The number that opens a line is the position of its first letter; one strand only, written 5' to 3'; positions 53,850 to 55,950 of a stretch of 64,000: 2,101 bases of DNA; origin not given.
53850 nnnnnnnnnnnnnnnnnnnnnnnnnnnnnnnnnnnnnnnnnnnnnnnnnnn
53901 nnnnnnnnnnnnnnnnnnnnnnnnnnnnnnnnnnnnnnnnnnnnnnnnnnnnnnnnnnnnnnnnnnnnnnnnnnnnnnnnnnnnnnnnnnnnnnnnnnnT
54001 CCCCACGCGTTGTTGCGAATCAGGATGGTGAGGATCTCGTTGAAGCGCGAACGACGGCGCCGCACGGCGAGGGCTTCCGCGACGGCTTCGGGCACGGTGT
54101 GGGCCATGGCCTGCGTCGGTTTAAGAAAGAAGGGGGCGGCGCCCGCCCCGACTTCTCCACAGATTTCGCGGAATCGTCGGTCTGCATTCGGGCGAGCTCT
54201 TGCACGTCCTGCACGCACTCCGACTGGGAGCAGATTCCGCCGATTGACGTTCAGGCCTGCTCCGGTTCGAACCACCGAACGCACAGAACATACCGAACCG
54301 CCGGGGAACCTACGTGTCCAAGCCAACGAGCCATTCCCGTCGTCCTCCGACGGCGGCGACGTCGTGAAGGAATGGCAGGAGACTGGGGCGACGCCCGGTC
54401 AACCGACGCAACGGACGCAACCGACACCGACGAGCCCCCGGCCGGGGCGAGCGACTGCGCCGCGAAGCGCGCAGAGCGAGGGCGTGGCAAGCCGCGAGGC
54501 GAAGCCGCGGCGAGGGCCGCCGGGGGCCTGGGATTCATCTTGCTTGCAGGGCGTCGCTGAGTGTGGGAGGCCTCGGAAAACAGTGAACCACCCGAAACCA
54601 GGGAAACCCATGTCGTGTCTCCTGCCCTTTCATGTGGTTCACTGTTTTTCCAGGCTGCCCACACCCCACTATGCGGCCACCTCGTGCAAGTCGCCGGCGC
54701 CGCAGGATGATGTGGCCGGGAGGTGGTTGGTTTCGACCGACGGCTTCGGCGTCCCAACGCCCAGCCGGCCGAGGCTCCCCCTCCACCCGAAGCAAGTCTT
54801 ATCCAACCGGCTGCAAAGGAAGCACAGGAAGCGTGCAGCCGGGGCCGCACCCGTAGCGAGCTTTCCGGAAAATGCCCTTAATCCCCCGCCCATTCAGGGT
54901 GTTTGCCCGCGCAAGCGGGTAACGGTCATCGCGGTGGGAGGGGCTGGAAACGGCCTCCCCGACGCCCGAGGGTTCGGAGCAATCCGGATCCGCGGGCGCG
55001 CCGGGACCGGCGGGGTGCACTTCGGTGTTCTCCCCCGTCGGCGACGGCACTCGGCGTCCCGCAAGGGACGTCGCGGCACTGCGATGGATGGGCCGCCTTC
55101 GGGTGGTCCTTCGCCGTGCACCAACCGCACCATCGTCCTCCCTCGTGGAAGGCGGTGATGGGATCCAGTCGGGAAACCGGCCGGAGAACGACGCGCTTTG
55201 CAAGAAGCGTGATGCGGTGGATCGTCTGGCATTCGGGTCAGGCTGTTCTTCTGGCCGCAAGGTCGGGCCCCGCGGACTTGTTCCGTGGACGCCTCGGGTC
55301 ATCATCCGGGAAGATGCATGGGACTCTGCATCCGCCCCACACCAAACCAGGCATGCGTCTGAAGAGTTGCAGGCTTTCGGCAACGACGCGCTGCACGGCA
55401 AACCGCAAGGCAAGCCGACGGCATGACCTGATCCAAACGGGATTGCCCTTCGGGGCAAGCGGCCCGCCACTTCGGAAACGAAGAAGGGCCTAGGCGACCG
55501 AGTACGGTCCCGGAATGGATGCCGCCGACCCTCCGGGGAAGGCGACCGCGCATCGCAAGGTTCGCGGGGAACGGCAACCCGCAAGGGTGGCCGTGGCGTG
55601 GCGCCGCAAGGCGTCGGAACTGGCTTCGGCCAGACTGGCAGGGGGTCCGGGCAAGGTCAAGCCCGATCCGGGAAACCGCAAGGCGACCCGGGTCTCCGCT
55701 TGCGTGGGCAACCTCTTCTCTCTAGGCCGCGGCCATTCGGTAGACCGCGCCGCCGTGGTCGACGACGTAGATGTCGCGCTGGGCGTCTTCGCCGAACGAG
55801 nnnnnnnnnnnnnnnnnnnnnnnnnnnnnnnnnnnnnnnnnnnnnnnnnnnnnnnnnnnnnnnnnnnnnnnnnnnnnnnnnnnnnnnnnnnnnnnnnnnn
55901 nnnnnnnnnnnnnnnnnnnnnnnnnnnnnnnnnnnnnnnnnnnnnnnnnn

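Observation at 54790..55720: About 930-nt ORF-free region packed with GNRA/UUCG-capped hairpins: candidate large structured RNA of unknown class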

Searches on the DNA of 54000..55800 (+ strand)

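Call 4: search_rna_families(source=window, start=54000, end=55800, threshold=evalue, max_evalue=10, show_alignments=3)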
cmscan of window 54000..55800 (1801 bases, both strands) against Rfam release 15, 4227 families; matches with E-value up to 10: 4.
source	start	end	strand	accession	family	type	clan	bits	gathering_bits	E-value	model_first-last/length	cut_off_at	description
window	54570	54655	-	RF00891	mir-671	Gene; miRNA;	-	26.5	65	0.089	1-84/84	no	mir-671 microRNA precursor family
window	54574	54652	-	RF03607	mir-9447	Gene; miRNA;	-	16.7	67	7.8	1-68/68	no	mir-9447 microRNA precursor family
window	54522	54583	-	RF01973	H19_2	Gene; lncRNA;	-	16.1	50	0.44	1-69/69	no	H19 conserved region 2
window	55582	55631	+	RF02357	RNaseP-T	Gene; ribozyme;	CL00002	14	60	3.6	63-116/208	no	RNaseP truncated form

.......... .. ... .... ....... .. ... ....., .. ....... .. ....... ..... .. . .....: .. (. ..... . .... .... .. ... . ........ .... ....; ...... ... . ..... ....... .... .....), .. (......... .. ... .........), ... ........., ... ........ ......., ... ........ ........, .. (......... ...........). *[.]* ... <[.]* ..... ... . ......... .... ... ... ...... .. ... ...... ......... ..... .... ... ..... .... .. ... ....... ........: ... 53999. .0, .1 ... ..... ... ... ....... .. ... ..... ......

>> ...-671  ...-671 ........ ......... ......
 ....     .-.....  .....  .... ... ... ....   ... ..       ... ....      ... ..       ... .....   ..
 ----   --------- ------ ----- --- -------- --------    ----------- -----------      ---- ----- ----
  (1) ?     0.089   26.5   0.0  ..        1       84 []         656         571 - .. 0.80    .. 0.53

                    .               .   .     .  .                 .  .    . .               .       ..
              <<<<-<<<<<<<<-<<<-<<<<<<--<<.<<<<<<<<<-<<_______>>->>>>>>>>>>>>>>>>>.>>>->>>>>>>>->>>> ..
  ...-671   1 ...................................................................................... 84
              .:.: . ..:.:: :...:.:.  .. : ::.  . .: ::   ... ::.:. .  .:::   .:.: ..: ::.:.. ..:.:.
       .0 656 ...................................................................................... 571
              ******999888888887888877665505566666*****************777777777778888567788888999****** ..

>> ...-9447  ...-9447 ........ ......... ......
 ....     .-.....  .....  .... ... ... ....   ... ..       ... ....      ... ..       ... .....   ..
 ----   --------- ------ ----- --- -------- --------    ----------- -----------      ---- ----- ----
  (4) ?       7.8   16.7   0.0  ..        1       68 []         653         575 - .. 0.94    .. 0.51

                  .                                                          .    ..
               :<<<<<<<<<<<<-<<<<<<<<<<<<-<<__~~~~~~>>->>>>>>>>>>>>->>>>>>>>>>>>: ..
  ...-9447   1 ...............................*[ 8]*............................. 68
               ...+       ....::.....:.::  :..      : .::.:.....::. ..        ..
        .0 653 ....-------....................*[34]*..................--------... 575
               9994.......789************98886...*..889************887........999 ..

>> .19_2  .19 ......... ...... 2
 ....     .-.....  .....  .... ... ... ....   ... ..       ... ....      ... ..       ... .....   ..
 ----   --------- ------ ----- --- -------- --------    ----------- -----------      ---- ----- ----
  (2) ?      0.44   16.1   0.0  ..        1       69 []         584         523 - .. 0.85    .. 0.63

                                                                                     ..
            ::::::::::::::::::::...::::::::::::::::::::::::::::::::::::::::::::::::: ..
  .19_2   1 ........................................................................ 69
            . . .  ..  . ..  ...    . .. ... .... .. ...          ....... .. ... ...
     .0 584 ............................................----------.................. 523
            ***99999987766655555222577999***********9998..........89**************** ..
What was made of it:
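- On Archaeal RNase P RNA: Only RNaseP-T at 14 bits against a gathering score of 60, E = 3.6, covering 50 nt (call 4).
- There is a weak, non-significant RNaseP-T hit at 55582-55631 (14 bits, E = 3.6, call 4).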

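Call 63: search_dna_similar(query=window:54789-55715:+, collection=plasmids, mode=distant, max_evalue=0.001, max_rows=10)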
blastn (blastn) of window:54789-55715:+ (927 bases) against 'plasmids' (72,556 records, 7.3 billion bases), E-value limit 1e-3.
No match.

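Call 64: search_dna_similar(query=window:54789-55715:+, collection=phages, mode=distant, max_evalue=0.001, max_rows=10)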
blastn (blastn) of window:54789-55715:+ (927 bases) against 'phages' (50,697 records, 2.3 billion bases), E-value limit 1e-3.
No match.
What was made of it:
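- Tried and rejected: Nothing (calls 63, 64).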

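Call 65: search_rna_families(sources=[L085, L087], threshold=evalue, max_evalue=10)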
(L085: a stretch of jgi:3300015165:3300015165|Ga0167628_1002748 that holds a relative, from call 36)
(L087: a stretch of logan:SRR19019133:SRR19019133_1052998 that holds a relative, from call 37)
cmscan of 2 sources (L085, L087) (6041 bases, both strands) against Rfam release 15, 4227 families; matches with E-value up to 10: 4.
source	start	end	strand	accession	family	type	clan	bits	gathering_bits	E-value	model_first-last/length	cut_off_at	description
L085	153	224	-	RF04226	mir-9186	Gene; miRNA;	-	20.5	73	2.6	1-80/80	no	mir-9186 microRNA precursor family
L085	149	228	+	RF03930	mir-1909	Gene; miRNA;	-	18.5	80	5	1-72/72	no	mir-1909 microRNA precursor family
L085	1417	1543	-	RF02354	BjrC80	Gene; sRNA;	-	17.3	80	5.6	1-162/162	no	Bradyrhizobiaceae sRNA BjrC80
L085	3272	3422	-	RF02225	sX6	Gene; sRNA;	-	15.2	40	1.1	1-342/342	no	Proteobacterial sRNA sX6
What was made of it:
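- On Archaeal RNase P RNA: It is not reproduced in the homologues (call 65).
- No match to group I or group II intron models or to any ribozyme family at E<=10 (calls 4, 65), and no domain-V-like hairpin by inspection. Archaeal RNase P, SRP and rRNA models gave nothing at E<=10 in any of three loci (calls 4, 65).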

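Call 78: build_rna_model(alignment_id=A5, structure=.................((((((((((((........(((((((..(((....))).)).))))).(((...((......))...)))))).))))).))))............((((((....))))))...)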
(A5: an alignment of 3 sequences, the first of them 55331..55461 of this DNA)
Model R1 built from alignment A5 (3 sequences, 133 columns); structure: as given.
model positions 130; base pairs 33; branch points 2; effective number of sequences 0.89; information 0.589 bits per position. Calibrated on 0.2 Mb of random sequence (short: E-values are rough).
structure used (alignment columns):
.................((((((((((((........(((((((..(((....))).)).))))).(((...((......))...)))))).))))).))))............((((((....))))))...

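Call 79: search_with_rna_model(model_id=R1, sources=[window, L001, L002, L003, L004, L005, L052, L055, L084, L085, L086, L087, L089, L090], max_evalue=10)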
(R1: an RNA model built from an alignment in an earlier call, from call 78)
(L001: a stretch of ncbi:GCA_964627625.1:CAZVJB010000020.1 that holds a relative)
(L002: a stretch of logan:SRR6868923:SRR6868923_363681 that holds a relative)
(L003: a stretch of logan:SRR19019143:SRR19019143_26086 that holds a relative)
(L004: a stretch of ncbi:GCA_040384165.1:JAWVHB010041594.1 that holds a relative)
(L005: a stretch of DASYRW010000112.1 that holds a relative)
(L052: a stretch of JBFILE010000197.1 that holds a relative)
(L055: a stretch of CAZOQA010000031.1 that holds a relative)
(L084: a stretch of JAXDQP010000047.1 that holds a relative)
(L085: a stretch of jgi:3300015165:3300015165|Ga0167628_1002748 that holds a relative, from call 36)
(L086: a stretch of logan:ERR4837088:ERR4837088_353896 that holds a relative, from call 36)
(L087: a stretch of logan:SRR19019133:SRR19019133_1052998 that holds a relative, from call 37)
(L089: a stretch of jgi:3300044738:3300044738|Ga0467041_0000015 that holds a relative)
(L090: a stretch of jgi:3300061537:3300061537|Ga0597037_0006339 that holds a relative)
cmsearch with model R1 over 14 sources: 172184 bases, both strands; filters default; matches with E-value up to 10: 17.
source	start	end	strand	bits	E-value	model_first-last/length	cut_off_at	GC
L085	662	790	-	156.8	9.5e-30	1-130/130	no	0.66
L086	324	452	-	156.8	9.5e-30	1-130/130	no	0.66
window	55331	55461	+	154.9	2.3e-29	1-130/130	no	0.63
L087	332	463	-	139.3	3.4e-26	1-130/130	no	0.72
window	55525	55636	+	18.7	0.086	1-130/130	no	0.72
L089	15867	15919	+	12.7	1.4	34-86/130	no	0.77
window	17743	17861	-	11.2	2.8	1-130/130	no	0.68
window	33822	33902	-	11.1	2.9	36-86/130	no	0.69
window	13429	13508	+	10.1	4.7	20-97/130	no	0.73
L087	725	746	-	9.6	5.9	41-62/130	no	0.77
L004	3509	3576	+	9.5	6.2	1-130/130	no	0.63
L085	970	1071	-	9.4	6.6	1-130/130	no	0.72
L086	632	733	-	9.4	6.6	1-130/130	no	0.72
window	32266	32285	-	9.2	7.2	42-61/130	no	0.8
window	58084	58149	+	9.1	7.6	1-130/130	no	0.62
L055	132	183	-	9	7.9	1-130/130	no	0.75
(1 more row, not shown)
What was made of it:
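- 55322..55658 (+): Domain III. Closing helices are 55322-55329/55651-55658 and 55334-55338/55642-55646. The core is a three-way junction (55348-55430) with a purine-rich joining strand CUGAAGAG. A diverged internal duplicate of that core lies at 55525-55636. A covariance model of 55331-55461 scores 139-157 bits on all homologues and 18.7 bits on 55525-55636 (call 79).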

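Call 86: search_with_rna_model(model_id=R1, source=L089, start=15400, end=17400, filters=off, max_evalue=10, show_alignments=2)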
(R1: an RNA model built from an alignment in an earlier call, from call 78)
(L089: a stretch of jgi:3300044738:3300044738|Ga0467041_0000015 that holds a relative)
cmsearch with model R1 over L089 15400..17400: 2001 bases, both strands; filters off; matches with E-value up to 10: 37.
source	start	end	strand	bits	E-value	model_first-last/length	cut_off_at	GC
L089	15867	15919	+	12.7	0.016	34-86/130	no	0.77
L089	16164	16236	+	7.8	0.16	1-130/130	no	0.66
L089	17269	17331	+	5.6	0.45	1-130/130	no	0.71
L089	16380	16402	+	5.3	0.52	105-127/130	no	0.7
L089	15902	15964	-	5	0.58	1-130/130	no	0.75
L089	17156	17219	-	4.1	0.9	1-130/130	no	0.72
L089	15549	15600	+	3.8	1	1-130/130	no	0.73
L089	15817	15830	+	3.4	1.2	113-126/130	no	0.86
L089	15519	15573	-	3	1.5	18-99/130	no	0.75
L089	15646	15674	-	2.9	1.6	38-65/130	no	0.86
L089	16817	16896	-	2.1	2.2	24-93/130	no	0.74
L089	16345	16406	-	2.1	2.3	1-130/130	no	0.69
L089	15703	15719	+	1.9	2.5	111-127/130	no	0.82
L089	16496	16547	-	1.8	2.6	1-130/130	no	0.71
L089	15604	15623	+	1.4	3.2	42-61/130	no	0.85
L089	16576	16671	-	1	3.8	22-95/130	no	0.69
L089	17095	17141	-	0.7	4.4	18-99/130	no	0.81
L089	16695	16759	+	0.7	4.4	1-130/130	no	0.72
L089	15704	15719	-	0.6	4.5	112-127/130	no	0.88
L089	17312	17336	-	0.3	5.3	39-64/130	no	0.84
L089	16602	16670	+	-0.2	6.6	1-130/130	no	0.67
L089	16448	16455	+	-0.2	6.7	48-55/130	no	0.75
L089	17017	17035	+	-0.2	6.7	41-62/130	no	0.84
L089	16183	16255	-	-0.2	6.7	1-130/130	no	0.66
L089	15998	16019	+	-0.4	7.2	38-65/130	no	0.86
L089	17009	17022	-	-0.5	7.6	113-126/130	no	0.79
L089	17214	17261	+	-0.6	8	20-97/130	no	0.71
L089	15794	15813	-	-0.6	8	42-61/130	no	0.9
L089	15400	15424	-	-0.6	8.1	1-130/130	no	0.64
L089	15839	15866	+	-0.8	8.5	39-64/130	no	0.82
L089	15672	15686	+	-0.8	8.6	43-59/130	no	0.93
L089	17095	17136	+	-0.8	8.8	24-93/130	no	0.79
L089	15602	15613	-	-0.8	8.9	114-125/130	no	0.92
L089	16857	16880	+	-1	9.4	40-63/130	no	0.79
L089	16476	16528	+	-1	9.5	1-130/130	no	0.62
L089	17385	17394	-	-1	9.5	47-56/130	no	0.7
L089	17158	17170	+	-1.1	9.9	1-130/130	no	0.69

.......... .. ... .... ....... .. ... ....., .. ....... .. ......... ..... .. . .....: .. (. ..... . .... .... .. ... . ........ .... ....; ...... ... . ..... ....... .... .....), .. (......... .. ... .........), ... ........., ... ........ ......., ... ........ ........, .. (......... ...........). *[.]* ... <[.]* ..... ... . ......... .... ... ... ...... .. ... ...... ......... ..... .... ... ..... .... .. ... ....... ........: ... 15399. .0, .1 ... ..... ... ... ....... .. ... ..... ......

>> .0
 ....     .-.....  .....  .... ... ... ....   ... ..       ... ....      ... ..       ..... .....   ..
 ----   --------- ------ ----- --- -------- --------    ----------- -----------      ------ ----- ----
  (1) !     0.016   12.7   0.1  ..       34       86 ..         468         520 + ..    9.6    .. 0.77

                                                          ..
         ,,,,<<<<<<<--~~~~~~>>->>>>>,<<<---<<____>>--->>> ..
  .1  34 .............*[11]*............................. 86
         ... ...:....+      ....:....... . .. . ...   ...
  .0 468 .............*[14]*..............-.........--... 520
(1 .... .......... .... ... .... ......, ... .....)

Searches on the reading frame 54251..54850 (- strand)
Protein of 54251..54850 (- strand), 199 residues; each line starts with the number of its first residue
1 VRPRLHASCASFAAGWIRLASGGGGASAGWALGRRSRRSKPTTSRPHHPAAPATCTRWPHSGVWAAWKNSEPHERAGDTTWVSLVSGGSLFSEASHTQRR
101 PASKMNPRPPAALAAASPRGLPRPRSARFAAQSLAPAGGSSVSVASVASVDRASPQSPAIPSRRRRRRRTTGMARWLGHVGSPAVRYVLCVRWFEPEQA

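Call 9: search_protein_families(library=pfam, proteins=[window:54251-54850:-], max_evalue=0.01)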
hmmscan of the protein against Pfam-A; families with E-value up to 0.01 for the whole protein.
window:54251-54850:- (199 aa): 0 families

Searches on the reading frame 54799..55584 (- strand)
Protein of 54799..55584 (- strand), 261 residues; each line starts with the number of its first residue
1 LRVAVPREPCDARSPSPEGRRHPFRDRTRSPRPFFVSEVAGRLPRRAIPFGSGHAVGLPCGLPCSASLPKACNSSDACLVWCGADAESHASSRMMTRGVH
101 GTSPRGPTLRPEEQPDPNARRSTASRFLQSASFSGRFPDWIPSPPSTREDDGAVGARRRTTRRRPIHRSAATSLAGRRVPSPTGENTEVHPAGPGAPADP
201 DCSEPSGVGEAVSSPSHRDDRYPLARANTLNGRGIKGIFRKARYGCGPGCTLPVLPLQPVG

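Call 9: search_protein_families(library=pfam, proteins=[window:54799-55584:-], max_evalue=0.01)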
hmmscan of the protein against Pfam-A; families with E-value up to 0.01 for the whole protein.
window:54799-55584:- (261 aa): 0 families

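Call 34: search_protein_representatives(protein=window:54799-55584:-)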
Query: 261 residues. Proteins with E-value up to 0.001 (for the whole library): 3; up to 1e-10: 1; up to 1e-30: 0. The best 3 are listed.
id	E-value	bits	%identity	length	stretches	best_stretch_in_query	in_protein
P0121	1.1e-25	107.0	67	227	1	151-261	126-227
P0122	1.1e-10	57.8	39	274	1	29-261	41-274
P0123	7.1e-04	35.5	37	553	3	72-112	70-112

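Call 36: find_encoding_contigs(protein=P0121, flank=6000, max_places=4)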
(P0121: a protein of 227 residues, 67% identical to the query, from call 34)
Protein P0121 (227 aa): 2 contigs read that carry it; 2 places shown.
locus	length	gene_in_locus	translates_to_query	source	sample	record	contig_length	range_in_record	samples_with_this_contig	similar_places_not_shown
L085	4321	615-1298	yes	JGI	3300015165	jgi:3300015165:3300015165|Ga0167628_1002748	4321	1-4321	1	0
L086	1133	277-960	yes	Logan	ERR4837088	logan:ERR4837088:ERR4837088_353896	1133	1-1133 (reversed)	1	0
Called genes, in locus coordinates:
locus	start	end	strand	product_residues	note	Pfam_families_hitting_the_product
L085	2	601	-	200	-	?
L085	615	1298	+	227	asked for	-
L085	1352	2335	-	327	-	PF00487:FA_desaturase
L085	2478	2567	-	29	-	-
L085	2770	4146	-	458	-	PF01336:tRNA_anti-codon, PF00152:tRNA-synt_2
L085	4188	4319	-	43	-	?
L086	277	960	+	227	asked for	-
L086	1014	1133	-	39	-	?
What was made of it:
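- In L085 it starts 44 nt after the desaturase stop (call 36).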

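Call 37: find_encoding_contigs(protein=P0122, flank=6000, max_places=4)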
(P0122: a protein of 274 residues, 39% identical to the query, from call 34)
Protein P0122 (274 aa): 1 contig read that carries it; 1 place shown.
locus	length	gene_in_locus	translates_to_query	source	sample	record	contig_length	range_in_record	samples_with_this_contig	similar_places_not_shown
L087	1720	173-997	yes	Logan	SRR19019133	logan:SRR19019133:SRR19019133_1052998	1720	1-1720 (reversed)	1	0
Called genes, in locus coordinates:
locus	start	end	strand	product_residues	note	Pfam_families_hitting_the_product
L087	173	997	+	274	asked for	-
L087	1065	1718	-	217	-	?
